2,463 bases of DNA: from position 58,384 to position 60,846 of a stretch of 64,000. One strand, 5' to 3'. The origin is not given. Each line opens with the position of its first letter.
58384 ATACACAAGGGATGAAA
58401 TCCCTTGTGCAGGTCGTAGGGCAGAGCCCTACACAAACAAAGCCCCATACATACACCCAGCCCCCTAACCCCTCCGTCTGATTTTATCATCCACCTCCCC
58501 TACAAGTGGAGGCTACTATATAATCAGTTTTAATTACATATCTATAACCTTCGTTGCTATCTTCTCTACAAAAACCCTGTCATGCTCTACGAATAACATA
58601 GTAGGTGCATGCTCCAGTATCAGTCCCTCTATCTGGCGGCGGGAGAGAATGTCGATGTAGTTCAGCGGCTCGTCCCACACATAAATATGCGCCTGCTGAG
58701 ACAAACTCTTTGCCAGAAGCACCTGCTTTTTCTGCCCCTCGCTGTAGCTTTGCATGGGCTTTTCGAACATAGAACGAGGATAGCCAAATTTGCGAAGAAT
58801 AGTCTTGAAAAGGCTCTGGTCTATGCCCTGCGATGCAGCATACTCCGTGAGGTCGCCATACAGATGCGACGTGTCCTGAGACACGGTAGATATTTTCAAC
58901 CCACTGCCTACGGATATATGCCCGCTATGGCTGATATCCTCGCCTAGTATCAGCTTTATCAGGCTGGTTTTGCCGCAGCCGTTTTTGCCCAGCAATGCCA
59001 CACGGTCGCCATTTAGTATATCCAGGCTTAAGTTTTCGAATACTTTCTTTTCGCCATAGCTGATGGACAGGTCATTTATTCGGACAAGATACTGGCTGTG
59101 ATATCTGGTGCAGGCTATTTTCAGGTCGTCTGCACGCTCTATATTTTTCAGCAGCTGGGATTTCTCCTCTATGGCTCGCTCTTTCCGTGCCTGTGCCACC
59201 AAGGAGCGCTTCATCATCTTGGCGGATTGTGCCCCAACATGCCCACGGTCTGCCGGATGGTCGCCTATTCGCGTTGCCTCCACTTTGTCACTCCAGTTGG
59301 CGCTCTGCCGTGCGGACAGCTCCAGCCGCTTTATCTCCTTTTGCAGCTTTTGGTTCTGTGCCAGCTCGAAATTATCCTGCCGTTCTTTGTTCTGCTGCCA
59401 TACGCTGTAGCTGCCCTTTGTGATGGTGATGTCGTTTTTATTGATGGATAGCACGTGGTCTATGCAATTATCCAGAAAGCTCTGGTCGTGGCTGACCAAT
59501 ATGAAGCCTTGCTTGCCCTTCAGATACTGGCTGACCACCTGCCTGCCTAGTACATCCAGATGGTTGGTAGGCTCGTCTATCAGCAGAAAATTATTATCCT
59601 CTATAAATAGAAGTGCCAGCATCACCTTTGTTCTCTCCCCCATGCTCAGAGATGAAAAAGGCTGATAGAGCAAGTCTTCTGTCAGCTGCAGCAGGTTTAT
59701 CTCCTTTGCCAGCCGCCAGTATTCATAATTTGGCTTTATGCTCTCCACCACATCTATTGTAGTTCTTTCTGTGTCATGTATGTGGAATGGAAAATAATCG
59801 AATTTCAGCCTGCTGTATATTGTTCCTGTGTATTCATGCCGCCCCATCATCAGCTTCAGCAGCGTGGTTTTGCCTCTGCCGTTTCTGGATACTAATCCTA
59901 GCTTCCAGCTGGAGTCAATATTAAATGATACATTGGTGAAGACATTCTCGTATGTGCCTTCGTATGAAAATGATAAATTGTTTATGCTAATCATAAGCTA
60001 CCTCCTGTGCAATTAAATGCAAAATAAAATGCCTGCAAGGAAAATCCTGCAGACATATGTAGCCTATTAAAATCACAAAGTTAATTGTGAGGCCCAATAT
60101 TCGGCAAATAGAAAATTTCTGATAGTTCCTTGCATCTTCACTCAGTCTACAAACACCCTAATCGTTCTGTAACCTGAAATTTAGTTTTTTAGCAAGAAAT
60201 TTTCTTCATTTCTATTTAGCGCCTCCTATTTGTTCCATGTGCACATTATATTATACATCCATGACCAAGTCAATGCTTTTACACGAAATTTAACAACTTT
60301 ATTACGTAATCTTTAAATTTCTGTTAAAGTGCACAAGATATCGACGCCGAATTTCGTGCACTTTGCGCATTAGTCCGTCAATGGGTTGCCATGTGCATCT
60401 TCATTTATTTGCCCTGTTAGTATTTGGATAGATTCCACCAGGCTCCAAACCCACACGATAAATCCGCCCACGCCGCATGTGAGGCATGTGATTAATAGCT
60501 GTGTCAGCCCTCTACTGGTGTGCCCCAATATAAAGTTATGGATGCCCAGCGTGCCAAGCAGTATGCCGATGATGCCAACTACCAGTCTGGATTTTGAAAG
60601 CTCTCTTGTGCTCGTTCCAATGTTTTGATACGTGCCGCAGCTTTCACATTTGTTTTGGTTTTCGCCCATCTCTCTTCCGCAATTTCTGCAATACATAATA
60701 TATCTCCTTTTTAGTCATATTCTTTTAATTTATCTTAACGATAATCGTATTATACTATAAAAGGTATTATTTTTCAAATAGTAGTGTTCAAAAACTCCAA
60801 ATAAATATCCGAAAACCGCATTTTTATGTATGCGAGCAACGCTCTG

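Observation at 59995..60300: ABC-F gene preceded by a canonical promoter, mini-uORF and terminator/antiterminator leader (ribosome-mediated attenuation architecture)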

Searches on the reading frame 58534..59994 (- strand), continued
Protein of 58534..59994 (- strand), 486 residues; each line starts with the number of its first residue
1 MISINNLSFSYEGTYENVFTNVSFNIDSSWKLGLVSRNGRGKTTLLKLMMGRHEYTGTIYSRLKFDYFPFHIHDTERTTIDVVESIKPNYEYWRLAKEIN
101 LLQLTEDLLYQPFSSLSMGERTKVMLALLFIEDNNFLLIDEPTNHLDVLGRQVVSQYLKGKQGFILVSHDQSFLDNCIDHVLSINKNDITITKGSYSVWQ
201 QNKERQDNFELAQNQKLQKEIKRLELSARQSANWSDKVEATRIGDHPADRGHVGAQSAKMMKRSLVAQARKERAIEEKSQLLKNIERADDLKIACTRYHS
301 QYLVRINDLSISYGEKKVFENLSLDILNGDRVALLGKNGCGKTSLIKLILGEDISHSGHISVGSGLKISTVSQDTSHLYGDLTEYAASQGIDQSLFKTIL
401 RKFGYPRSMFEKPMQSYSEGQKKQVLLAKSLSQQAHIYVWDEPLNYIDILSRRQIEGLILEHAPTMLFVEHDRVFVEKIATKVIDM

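Call 44: search_solved_structures(query=window:58534-59994:-, max_evalue=1e-100, show_alignments=1)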
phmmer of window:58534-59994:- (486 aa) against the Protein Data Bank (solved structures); distinct sequences matched with E-value up to 1e-100: 1.
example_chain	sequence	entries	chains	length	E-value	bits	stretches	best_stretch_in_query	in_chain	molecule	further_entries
7nhk_0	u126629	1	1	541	2.5e-123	415.7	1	2-484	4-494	ABC-F type ribosomal protection protein Lsa(A)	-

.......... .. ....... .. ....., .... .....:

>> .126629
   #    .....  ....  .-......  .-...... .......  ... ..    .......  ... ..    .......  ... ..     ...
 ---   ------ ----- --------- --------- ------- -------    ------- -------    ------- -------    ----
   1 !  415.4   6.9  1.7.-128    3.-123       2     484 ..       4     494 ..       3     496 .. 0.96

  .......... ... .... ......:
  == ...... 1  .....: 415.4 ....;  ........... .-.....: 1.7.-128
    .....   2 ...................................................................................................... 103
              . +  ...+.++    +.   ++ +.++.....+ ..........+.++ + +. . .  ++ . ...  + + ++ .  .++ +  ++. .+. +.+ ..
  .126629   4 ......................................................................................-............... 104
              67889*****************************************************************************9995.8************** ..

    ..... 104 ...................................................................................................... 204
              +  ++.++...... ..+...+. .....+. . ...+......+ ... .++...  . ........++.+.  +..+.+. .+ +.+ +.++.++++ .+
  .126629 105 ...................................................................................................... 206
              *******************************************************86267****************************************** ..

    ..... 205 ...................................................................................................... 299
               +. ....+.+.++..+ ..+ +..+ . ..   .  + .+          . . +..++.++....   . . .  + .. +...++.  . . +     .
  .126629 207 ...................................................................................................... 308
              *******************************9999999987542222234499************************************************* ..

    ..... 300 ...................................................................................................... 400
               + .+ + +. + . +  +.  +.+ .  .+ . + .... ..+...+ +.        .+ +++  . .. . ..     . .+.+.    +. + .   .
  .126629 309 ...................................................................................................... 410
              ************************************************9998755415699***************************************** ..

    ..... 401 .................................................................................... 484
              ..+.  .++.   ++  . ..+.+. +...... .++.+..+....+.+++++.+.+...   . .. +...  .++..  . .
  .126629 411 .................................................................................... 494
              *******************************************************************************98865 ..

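Call 45: search_protein_families(library=pfam, proteins=[window:58534-59994:-], max_evalue=0.001)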
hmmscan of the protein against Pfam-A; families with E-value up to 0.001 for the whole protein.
window:58534-59994:- (486 aa): 3 families
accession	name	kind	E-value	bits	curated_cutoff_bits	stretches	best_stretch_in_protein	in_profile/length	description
PF00005.33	ABC_tran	-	3e-39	135.2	25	2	320-445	2-137/137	ABC transporter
PF02463.25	SMC_N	-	7.8e-09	35.7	40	1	64-187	135-214/220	RecF/RecN/SMC N terminal domain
PF13304.12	AAA_21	-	1.4e-07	32.4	27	0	105-173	227-302/304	AAA domain, putative AbiEii toxin, Type IV TA system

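Call 62: find_encoding_contigs(protein=P0099, flank=600, max_places=2)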
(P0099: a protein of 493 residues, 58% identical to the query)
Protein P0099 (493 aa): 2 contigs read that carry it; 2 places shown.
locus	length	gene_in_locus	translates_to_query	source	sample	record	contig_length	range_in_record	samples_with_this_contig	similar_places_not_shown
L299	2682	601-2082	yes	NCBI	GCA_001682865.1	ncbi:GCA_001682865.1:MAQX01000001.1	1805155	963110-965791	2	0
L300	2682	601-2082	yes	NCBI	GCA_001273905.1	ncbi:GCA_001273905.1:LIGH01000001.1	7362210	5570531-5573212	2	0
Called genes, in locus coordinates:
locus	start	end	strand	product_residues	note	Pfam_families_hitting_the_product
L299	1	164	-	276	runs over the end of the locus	PF00561:Abhydrolase_1, PF00975:Thioesterase, PF12146:Hydrolase_4, PF12697:Abhydrolase_6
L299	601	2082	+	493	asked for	PF02463:SMC_N (weak), PF13555:AAA_29 (faint), PF00005:ABC_tran, PF13304:AAA_21 (weak), PF00005:ABC_tran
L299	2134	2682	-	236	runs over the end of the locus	PF12796:Ank_2, PF24521:Ank_KRIT1 (faint), PF00023:Ank (faint), PF13606:Ank_3 (faint), PF13637:Ank_4 (faint), PF13857:Ank_5 (weak), PF12796:Ank_2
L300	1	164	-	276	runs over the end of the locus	PF00561:Abhydrolase_1, PF00975:Thioesterase, PF12146:Hydrolase_4, PF12697:Abhydrolase_6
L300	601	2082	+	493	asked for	PF02463:SMC_N (weak), PF13555:AAA_29 (faint), PF00005:ABC_tran, PF13304:AAA_21 (weak), PF00005:ABC_tran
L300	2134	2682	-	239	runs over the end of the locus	PF12796:Ank_2, PF24521:Ank_KRIT1 (faint), PF00023:Ank (faint), PF13606:Ank_3 (faint), PF13637:Ank_4 (faint), PF13857:Ank_5 (weak), PF12796:Ank_2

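Call 63: find_encoding_contigs(protein=P0115, flank=600, max_places=2)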
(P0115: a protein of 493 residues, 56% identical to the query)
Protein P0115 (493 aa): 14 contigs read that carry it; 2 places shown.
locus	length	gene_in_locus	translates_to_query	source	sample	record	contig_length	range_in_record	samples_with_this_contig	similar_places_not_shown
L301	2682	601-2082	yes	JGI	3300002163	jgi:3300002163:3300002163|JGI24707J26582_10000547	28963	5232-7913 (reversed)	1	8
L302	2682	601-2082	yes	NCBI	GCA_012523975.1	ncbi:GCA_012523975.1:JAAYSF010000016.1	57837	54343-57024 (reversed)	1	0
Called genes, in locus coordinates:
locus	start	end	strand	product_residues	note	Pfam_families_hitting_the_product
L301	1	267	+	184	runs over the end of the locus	PF06725:3D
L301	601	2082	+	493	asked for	PF07693:KAP_NTPase (faint), PF00005:ABC_tran, PF02463:SMC_N (faint), PF13555:AAA_29 (faint), PF13304:AAA_21 (weak), PF00005:ABC_tran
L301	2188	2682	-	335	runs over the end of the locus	-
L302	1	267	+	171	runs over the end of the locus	PF06725:3D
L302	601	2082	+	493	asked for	PF07693:KAP_NTPase (faint), PF00005:ABC_tran, PF02463:SMC_N (faint), PF13555:AAA_29 (faint), PF13304:AAA_21 (weak), PF00005:ABC_tran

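Call 67: search_dna_similar(query=window:58534-59994:-, collection=plasmids, mode=protein, max_rows=15, max_evalue=1e-60)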
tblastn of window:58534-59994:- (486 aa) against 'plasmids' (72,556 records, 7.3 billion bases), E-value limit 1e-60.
Records with a match: 145; places in all: 152; records where one place covers at least 80% of the query: 139.
Best place of each record, by identity: <60% 145.
By first word of the organism name: Enterococcus 115; Staphylococcus 10; Listeria 3; Clostridium 2; Lysinibacillus 2; Bacillus 2; Paraclostridium 2; Priestia 2; Paenibacillus 1; Monoglobus 1; and 5 more.
By predicted mobility (MOB-suite, as given by PLSDB): mobilizable 61; non-mobilizable 48; conjugative 36.
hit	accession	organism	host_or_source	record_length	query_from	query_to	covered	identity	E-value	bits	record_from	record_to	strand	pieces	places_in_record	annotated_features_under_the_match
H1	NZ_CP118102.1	Paenibacillus urinalis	Homo sapiens,blood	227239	1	484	100%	57.0%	0e+0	595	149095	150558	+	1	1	abc-f: Lsa family ABC-F type ribosomal protection protein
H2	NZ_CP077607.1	Clostridium tagluense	single colony,lamb meat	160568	1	486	100%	55.9%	0e+0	583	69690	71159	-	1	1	Lsa family ABC-F type ribosomal protection protein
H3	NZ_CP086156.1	Clostridium tagluense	single colony,Lamb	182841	1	486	100%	55.9%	0e+0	581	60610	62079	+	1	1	Lsa family ABC-F type ribosomal protection protein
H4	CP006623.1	Enterococcus faecium Aus0085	-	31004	1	486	100%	54.7%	2e-171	542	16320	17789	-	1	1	drug resistance ABC transporter ATP-binding protein | lsaE: lsa-type ABC-F protein | lsa(E): ABC-F type ribosomal protection protein Lsa(E)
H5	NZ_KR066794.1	Enterococcus faecium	-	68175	1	486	100%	54.7%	2e-171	542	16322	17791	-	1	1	lsaE: lsa-type ABC-F protein | lsa(E): ABC-F type ribosomal protection protein Lsa(E)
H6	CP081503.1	Enterococcus faecium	mixed culture,swine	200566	1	486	100%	54.7%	3e-171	541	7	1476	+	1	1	lsa(E): ABC-F type ribosomal protection protein Lsa(E) | lsaE: lsa-type ABC-F protein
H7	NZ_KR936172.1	Enterococcus faecium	swine,liver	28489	1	486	100%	54.7%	5e-171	541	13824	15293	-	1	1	lsaE: lsa-type ABC-F protein | lsa(E): ABC-F type ribosomal protection protein Lsa(E)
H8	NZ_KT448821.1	Enterococcus faecalis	Sus scrofa,anal swab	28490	1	486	100%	54.7%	5e-171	541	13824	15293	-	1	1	lsaE: lsa-type ABC-F protein | lsa(E): ABC-F type ribosomal protection protein Lsa(E)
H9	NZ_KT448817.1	Enterococcus faecalis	Sus scrofa,liver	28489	1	486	100%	54.7%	5e-171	541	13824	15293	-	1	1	lsaE: lsa-type ABC-F protein | lsa(E): ABC-F type ribosomal protection protein Lsa(E)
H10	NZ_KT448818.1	Enterococcus faecalis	Sus scrofa,nasal swab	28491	1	486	100%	54.7%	5e-171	541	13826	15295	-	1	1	lsaE: lsa-type ABC-F protein | lsa(E): ABC-F type ribosomal protection protein Lsa(E)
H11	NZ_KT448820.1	Enterococcus faecalis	Sus scrofa,nasal swab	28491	1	486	100%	54.7%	5e-171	541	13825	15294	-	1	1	lsaE: lsa-type ABC-F protein | lsa(E): ABC-F type ribosomal protection protein Lsa(E)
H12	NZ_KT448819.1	Enterococcus faecalis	Sus scrofa,liver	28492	1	486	100%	54.7%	5e-171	541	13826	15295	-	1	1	lsaE: lsa-type ABC-F protein | lsa(E): ABC-F type ribosomal protection protein Lsa(E)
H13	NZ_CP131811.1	Enterococcus faecium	Homo sapiens,culture,blood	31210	1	486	100%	54.7%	5e-171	541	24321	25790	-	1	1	lsaE: lsa-type ABC-F protein | lsa(E): ABC-F type ribosomal protection protein Lsa(E)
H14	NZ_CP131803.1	Enterococcus faecium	Homo sapiens,culture,blood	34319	1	486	100%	54.7%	5e-171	541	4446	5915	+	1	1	lsa(E): ABC-F type ribosomal protection protein Lsa(E) | lsaE: lsa-type ABC-F protein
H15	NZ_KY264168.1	Enterococcus faecalis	-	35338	1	486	100%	54.7%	5e-171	541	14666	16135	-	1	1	lsaE: lsa-type ABC-F protein | lsa(E): ABC-F type ribosomal protection protein Lsa(E)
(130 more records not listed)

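Call 68: get_annotated_region(hit=H4, flank=500)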
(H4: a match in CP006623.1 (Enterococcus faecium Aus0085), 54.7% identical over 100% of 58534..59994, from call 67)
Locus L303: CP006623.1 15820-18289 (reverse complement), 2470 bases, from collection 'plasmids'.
description: Enterococcus faecium Aus0085 plasmid p3, complete sequence
organism: Enterococcus faecium Aus0085 (NCBI taxid 1305849)
taxonomy: Bacteria; Bacillota; Bacilli; Lactobacillales; Enterococcaceae; Enterococcus; Enterococcus faecium; Enterococcus faecium Aus0085
host: -; source: -; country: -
typing (MOB-suite, as given by PLSDB): non-mobilizable; replicon rep_cluster_185
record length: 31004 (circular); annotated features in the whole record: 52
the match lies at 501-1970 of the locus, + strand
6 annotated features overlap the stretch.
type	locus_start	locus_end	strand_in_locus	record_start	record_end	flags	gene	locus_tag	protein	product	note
CDS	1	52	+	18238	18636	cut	-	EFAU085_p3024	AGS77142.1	hypothetical protein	-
CDS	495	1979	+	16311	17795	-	-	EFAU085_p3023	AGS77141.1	drug resistance ABC transporter ATP-binding protein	-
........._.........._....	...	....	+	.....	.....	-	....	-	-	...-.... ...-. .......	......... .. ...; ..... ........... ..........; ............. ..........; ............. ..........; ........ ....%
predicted_resistance_gene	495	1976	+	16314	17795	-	lsa(E)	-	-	ABC-F type ribosomal protection protein Lsa(E)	predicted by amrfinderplus; class LINCOSAMIDE/STREPTOGRAMIN; identity 99.8%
CDS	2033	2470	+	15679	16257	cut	-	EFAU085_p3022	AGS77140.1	Lincosamide nucleotidyltransferase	-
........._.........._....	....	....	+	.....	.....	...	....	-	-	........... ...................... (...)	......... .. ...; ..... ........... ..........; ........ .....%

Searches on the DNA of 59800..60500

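Call 5: search_rna_families(source=window, start=59800, end=60500, threshold=evalue, max_evalue=10)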
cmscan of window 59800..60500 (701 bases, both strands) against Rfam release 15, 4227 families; matches with E-value up to 10: 2.
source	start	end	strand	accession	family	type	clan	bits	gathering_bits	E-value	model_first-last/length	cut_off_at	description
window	60010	60088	-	RF03533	SQ1002_RNA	Gene; sRNA;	-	16.7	128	0.44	33-122/237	no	Clostridioides difficile sRNA SQ1002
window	60255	60315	+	RF02308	TtnuCD34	Gene; snRNA; snoRNA; CD-box;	-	14.1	80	9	1-64/64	no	Tetrahymena snoRNA TtnuCD34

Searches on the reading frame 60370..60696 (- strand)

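Call 45: search_protein_families(library=pfam, proteins=[window:60370-60696:-], max_evalue=0.001)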
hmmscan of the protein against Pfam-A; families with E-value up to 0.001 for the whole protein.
window:60370-60696:- (108 aa): 2 families
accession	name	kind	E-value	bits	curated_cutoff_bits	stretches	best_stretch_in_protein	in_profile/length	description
PF05154.21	TM2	-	4.1e-10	40.1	27.9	1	34-82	2-50/51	TM2 domain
PF13240.11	Zn_Ribbon_1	-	0.00047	20.3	25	1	2-22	1-21/23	zinc-ribbon domain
